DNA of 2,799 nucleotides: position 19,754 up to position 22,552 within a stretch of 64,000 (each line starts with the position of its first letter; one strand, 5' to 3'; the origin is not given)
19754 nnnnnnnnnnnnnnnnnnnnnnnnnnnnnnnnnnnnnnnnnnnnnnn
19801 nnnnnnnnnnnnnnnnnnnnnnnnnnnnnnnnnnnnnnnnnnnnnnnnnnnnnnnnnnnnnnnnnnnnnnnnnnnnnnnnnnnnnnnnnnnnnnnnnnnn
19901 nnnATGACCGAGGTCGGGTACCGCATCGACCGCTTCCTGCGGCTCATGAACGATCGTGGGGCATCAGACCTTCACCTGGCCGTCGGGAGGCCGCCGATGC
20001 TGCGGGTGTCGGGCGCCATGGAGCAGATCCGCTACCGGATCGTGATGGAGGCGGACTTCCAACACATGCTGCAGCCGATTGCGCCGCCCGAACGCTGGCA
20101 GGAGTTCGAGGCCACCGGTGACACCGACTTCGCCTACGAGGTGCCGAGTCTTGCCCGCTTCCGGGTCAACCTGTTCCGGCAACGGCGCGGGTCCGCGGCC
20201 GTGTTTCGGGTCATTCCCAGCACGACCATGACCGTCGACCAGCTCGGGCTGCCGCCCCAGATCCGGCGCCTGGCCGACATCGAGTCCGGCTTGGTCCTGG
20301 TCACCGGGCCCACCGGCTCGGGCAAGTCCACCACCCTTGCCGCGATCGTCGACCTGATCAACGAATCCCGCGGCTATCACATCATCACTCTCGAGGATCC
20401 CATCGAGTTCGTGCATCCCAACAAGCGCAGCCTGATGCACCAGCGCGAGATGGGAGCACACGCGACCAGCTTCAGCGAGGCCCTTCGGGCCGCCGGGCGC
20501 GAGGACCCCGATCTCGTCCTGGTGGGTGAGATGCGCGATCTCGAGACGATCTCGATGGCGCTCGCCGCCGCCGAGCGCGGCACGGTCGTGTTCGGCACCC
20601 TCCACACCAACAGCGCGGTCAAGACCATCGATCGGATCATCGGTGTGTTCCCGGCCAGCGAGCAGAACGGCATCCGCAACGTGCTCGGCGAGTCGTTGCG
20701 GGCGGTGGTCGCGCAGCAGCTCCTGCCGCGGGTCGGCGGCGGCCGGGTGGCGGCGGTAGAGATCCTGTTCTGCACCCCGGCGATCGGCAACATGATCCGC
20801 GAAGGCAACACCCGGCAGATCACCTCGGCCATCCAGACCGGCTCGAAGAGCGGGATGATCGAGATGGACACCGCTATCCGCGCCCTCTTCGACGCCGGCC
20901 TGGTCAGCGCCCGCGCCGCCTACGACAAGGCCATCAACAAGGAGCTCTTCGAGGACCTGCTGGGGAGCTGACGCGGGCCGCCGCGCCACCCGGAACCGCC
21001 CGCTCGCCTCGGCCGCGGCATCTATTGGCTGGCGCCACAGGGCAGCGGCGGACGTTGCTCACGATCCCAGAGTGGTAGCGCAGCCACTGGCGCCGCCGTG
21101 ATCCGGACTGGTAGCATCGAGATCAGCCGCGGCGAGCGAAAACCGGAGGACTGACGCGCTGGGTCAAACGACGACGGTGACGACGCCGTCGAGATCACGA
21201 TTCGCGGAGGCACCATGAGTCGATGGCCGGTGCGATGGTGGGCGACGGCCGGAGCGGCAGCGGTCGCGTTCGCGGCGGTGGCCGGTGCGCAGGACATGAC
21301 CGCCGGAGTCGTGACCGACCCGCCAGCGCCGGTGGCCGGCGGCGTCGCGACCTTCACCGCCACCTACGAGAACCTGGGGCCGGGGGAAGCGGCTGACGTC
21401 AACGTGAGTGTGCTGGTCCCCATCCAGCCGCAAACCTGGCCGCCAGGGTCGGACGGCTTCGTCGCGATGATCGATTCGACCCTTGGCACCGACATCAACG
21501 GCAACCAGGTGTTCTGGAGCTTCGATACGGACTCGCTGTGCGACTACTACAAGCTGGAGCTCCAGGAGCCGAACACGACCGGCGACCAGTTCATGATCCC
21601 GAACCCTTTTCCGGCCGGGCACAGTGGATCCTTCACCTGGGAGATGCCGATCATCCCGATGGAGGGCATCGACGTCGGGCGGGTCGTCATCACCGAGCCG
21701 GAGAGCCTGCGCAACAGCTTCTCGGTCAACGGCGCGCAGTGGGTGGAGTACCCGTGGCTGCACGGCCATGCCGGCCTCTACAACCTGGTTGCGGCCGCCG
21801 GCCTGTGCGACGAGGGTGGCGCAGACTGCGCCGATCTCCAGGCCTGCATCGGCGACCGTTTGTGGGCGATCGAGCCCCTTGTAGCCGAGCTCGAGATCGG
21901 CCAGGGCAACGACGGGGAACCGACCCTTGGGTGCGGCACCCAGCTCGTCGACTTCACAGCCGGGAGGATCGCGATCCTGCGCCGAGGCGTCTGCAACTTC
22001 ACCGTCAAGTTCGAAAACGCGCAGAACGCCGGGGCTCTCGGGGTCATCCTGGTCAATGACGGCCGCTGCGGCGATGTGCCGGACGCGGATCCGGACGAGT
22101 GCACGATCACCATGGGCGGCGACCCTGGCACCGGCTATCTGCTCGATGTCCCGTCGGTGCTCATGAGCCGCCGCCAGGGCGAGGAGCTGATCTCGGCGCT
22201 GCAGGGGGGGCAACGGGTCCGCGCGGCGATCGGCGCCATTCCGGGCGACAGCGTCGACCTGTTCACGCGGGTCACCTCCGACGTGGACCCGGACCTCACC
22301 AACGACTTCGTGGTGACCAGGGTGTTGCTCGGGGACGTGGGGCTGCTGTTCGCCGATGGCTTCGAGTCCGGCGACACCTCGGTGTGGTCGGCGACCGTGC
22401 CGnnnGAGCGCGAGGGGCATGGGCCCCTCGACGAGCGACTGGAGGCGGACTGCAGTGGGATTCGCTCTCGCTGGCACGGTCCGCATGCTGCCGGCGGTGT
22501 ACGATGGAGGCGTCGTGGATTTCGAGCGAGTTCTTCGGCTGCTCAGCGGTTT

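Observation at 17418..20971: Orphan two-gene module: a HEAT-repeat::PilT ATPase fusion translationally coupled (ATGA) to a canonical PilT, with no other pilus or secretion genes nearby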

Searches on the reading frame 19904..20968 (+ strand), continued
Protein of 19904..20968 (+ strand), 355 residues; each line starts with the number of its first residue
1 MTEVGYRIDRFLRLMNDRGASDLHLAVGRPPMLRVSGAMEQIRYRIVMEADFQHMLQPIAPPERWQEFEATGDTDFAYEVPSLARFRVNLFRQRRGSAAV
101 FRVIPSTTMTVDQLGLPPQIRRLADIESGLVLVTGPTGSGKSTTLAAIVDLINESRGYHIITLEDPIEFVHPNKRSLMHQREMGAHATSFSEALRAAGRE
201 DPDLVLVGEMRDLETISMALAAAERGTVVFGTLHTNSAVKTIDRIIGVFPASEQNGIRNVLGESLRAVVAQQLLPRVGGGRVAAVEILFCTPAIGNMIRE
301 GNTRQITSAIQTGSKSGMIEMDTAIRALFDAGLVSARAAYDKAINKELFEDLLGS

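Call 59: find_encoding_contigs(protein=P0280, flank=10000, max_places=1)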
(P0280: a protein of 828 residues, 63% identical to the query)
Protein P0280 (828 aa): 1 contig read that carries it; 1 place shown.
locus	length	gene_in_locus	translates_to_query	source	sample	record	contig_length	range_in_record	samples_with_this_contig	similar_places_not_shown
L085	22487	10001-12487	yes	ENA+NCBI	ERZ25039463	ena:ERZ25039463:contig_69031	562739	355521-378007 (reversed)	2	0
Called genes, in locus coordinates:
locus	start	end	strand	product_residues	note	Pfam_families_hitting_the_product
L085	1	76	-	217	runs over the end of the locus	PF07963:N_methyl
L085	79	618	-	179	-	PF12019:GspH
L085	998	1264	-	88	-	-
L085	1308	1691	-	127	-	-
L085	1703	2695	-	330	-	-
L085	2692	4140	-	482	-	PF00072:Response_reg, PF00158:Sigma54_activat, PF14532:Sigma54_activ_2, PF01078:Mg_chelatase (faint), PF07728:AAA_5 (weak), PF25601:AAA_lid_14, PF02954:HTH_8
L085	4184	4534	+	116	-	PF05635:23S_rRNA_IVP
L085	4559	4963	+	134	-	PF04355:BamE (weak)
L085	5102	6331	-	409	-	PF00180:Iso_dh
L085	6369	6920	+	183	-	PF00731:AIRC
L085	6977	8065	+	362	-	PF22660:RS_preATP-grasp-like, PF02222:ATP-grasp, PF02786:CPSase_L_D2 (weak), PF17769:PurK_C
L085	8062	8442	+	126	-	PF03061:4HBT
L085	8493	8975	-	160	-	PF00300:His_Phos_1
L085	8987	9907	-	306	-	-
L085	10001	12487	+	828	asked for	PF02985:HEAT (faint), PF13646:HEAT_2, PF00514:Arm (faint), PF13646:HEAT_2, PF03130:HEAT_PBS (weak), PF13646:HEAT_2 (weak), PF00437:T2SSE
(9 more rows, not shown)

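Call 61: list_cluster_members(proteins=[P0229, P0121, P0123, P0131, P0124, P0125, P0222, P0197])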
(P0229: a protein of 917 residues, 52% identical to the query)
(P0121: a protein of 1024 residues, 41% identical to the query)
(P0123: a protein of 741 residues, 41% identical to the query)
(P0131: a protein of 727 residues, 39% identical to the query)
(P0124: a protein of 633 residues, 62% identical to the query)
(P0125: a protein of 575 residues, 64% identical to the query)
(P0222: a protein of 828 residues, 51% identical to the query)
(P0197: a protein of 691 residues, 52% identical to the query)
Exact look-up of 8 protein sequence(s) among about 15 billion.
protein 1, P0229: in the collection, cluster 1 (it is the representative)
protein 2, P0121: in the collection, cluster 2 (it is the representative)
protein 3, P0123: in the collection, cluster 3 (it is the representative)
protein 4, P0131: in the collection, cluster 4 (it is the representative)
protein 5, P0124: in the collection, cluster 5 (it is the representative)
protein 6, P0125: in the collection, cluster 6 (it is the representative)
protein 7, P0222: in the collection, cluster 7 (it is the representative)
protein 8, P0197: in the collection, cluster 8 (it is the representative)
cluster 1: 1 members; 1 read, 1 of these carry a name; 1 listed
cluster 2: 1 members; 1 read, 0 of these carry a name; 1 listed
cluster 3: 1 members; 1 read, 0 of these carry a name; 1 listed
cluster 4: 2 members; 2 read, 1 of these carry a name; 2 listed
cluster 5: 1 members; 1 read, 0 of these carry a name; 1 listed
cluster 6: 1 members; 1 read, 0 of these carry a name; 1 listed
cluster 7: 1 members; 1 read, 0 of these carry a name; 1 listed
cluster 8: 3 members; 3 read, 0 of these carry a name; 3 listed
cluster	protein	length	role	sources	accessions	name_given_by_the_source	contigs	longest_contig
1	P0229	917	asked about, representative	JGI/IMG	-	twitching motility protein PilT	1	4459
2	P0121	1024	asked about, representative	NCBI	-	-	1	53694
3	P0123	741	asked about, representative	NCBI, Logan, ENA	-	-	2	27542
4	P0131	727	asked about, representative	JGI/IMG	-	pilus retraction protein PilT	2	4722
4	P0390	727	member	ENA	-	-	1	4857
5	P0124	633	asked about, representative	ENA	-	-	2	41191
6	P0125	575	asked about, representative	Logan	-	-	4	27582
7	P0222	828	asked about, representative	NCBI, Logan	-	-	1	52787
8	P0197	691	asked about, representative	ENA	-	-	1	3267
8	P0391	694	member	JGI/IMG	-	-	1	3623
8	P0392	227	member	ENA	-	-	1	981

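Call 74: search_protein_families(library=padloc, proteins=[window:19904-20968:+], max_evalue=0.001)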
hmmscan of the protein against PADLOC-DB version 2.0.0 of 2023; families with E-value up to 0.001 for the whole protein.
window:19904-20968:+ (355 aa): 2 families
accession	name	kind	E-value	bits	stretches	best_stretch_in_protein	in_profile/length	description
PDLC04140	mad8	-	1e-06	26.5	1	127-198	26-75/314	mads_8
PDLC04135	mad3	-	1.2e-05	23.1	1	126-149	20-43/374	mads_3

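Call 81: find_encoding_contigs(protein=P0316, flank=10000, max_places=1)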
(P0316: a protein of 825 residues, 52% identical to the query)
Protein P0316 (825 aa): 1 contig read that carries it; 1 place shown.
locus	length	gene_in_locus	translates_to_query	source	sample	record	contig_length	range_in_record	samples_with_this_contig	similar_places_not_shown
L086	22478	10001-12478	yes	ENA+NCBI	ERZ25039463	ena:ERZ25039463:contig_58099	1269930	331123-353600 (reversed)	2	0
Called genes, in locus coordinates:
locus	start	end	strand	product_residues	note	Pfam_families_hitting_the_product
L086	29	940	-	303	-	-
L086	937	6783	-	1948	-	-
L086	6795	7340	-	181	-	PF14341:PilX_N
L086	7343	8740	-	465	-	PF16074:PilW (faint)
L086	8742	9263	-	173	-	PF07963:N_methyl (weak)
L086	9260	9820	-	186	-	PF07963:N_methyl, PF12019:GspH (weak)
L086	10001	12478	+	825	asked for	PF02985:HEAT (faint), PF03130:HEAT_PBS (faint), PF13646:HEAT_2, PF00437:T2SSE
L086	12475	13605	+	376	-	PF00437:T2SSE, PF13191:AAA_16 (weak)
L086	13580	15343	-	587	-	PF00989:PAS (weak), PF08448:PAS_4, PF00512:HisKA, PF02518:HATPase_c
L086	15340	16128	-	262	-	PF06750:A24_N_bact, PF01478:Peptidase_A24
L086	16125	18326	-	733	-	PF09586:YfhO (weak)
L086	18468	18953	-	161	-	PF07963:N_methyl, PF08334:T2SSG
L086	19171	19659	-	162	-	PF07963:N_methyl, PF08334:T2SSG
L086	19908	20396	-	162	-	PF07963:N_methyl, PF08334:T2SSG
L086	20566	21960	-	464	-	PF01546:Peptidase_M20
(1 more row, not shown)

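Call 82: find_encoding_contigs(protein=P0271, flank=10000, max_places=1)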
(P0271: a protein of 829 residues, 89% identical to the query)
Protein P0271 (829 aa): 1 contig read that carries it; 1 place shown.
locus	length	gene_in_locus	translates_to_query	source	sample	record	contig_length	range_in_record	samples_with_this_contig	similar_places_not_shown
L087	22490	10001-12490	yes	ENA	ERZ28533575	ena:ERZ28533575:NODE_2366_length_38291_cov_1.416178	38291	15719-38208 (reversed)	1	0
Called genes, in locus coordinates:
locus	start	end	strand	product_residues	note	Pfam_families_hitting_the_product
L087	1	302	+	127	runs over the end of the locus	?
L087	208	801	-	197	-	PF07963:N_methyl (weak), PF12019:GspH (weak)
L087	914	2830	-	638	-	PF00512:HisKA, PF02518:HATPase_c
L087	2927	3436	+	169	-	-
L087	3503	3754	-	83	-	PF10387:DUF2442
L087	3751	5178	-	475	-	PF00072:Response_reg, PF00158:Sigma54_activat, PF14532:Sigma54_activ_2, PF07728:AAA_5 (weak), PF25601:AAA_lid_14, PF02954:HTH_8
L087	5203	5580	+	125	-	PF05635:23S_rRNA_IVP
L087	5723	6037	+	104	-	PF04355:BamE (weak)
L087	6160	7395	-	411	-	PF00180:Iso_dh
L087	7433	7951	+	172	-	PF00731:AIRC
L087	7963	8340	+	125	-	PF03061:4HBT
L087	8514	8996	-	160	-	PF00300:His_Phos_1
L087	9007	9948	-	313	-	-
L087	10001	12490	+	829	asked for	PF02985:HEAT (faint), PF13646:HEAT_2 (weak), PF03130:HEAT_PBS (faint), PF13646:HEAT_2, PF00437:T2SSE, PF13191:AAA_16 (weak), PF13401:AAA_22 (weak)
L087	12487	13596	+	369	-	PF00437:T2SSE, PF25199:nSTAND_NTPase5 (faint), PF13191:AAA_16 (weak), PF13401:AAA_22 (weak), PF13555:AAA_29 (faint)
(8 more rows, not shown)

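Call 83: find_encoding_contigs(protein=P0287, flank=10000, max_places=1)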
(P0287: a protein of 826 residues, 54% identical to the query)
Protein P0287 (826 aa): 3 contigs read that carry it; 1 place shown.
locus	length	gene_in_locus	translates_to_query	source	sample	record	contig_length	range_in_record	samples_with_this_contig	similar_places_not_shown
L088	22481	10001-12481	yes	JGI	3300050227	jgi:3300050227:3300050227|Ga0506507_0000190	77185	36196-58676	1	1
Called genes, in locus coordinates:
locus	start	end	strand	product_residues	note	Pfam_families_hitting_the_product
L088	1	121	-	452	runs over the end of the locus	PF00072:Response_reg, PF00158:Sigma54_activat, PF14532:Sigma54_activ_2, PF07728:AAA_5, PF25601:AAA_lid_14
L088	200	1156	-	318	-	-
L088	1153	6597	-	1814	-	-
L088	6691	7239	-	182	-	PF14341:PilX_N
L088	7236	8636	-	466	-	PF16074:PilW (weak)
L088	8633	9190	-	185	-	PF07963:N_methyl (weak)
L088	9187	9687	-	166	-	PF07963:N_methyl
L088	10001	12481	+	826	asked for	PF02985:HEAT (faint), PF13646:HEAT_2, PF00437:T2SSE, PF13401:AAA_22 (weak)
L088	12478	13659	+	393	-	PF00437:T2SSE, PF13191:AAA_16 (faint), PF13401:AAA_22 (faint)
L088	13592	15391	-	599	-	PF00989:PAS (weak), PF08448:PAS_4, PF00512:HisKA, PF02518:HATPase_c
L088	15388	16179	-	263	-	PF06750:A24_N_bact, PF01478:Peptidase_A24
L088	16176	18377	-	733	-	PF09586:YfhO (weak)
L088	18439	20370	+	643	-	PF02516:STT3 (weak)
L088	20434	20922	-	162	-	PF07963:N_methyl, PF08334:T2SSG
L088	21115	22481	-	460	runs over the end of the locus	PF01546:Peptidase_M20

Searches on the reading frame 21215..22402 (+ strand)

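Call 38: search_protein_families(library=pfam, proteins=[window:21215-22402:+], max_evalue=0.001)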
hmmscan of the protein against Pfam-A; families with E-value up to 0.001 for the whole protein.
window:21215-22402:+ (396 aa): 1 family
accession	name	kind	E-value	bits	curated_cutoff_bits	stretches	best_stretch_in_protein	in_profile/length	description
PF02225.27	PA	-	1.6e-13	51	23.9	1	236-325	9-95/95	PA domain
